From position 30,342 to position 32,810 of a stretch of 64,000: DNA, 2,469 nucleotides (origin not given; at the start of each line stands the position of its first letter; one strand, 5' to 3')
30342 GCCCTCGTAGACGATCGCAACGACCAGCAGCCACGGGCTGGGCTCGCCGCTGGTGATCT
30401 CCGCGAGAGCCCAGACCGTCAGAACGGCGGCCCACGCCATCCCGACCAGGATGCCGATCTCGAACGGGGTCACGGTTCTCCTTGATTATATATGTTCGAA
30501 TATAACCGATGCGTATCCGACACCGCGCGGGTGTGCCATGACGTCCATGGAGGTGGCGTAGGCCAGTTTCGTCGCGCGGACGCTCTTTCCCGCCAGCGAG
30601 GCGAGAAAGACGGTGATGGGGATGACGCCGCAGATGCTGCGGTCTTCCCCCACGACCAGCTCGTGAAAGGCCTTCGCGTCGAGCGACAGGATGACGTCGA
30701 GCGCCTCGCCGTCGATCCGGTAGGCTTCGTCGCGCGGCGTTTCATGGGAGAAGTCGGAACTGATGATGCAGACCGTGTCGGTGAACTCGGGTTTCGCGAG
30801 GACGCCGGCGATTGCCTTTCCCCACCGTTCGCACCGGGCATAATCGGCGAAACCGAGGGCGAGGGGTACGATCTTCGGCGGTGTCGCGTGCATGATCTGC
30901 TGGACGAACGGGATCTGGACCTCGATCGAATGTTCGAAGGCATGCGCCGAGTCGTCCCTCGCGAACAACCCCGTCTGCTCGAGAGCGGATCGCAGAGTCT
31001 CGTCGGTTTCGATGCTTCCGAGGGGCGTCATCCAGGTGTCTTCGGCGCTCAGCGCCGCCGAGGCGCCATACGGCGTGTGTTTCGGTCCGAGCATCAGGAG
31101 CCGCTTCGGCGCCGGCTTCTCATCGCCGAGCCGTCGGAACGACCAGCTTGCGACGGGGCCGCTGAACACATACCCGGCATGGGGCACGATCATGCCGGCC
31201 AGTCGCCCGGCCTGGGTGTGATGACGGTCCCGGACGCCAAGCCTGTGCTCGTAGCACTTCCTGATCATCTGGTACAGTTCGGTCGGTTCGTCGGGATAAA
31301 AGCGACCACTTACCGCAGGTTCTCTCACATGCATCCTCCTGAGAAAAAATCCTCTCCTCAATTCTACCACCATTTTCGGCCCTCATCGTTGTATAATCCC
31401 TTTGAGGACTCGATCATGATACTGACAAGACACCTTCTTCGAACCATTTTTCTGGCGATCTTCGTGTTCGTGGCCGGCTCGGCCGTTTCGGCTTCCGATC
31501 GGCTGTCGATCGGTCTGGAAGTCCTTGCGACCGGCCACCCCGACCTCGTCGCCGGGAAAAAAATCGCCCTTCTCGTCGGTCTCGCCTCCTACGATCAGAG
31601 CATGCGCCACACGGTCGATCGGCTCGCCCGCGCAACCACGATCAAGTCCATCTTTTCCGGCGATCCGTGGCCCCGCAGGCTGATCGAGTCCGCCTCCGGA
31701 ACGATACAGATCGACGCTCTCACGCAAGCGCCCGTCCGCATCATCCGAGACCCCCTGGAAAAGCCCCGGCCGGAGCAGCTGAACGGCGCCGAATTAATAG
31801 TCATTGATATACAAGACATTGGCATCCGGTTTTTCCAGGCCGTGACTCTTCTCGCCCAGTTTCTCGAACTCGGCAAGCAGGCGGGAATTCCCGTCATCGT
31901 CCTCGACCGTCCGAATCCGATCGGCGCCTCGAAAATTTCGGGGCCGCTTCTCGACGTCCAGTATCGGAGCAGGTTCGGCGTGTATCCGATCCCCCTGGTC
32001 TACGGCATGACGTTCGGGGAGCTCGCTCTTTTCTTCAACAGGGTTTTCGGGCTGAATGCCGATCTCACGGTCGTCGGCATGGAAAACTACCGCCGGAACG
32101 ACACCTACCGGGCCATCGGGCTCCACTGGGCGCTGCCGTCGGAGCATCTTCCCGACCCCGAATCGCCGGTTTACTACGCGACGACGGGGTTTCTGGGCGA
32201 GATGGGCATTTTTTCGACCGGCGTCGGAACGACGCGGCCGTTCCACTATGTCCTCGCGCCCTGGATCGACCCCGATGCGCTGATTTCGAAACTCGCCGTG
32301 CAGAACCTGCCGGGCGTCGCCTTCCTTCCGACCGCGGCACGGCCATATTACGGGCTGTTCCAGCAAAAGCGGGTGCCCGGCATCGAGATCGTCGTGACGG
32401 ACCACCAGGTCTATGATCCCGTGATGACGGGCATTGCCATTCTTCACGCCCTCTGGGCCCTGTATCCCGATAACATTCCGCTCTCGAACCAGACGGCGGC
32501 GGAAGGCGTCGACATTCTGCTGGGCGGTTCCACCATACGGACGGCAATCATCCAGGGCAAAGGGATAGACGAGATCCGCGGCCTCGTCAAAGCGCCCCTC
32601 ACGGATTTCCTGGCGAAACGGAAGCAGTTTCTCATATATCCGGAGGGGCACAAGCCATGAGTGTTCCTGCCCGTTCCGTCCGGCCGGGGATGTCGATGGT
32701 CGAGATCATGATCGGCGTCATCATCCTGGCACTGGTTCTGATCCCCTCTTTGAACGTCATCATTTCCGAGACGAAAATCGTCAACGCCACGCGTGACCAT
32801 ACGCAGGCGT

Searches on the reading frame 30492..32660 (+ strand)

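Call 52: search_protein_families(library=pfam, max_evalue=0.00001, proteins=[window:30492-32660:+])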
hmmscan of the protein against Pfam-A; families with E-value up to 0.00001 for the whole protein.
window:30492-32660:+ (722 aa): 2 families
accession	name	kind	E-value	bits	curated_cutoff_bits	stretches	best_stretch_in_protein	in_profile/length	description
PF07075.17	NamZ_N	-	3.5e-46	157.6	26.9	1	358-556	1-202/203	Exo-beta-N-acetylmuramidase NamZ, N-terminal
PF20732.2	NamZ_C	-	1.7e-33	117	25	1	561-716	2-152/152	Exo-beta-N-acetylmuramidase NamZ, C-terminal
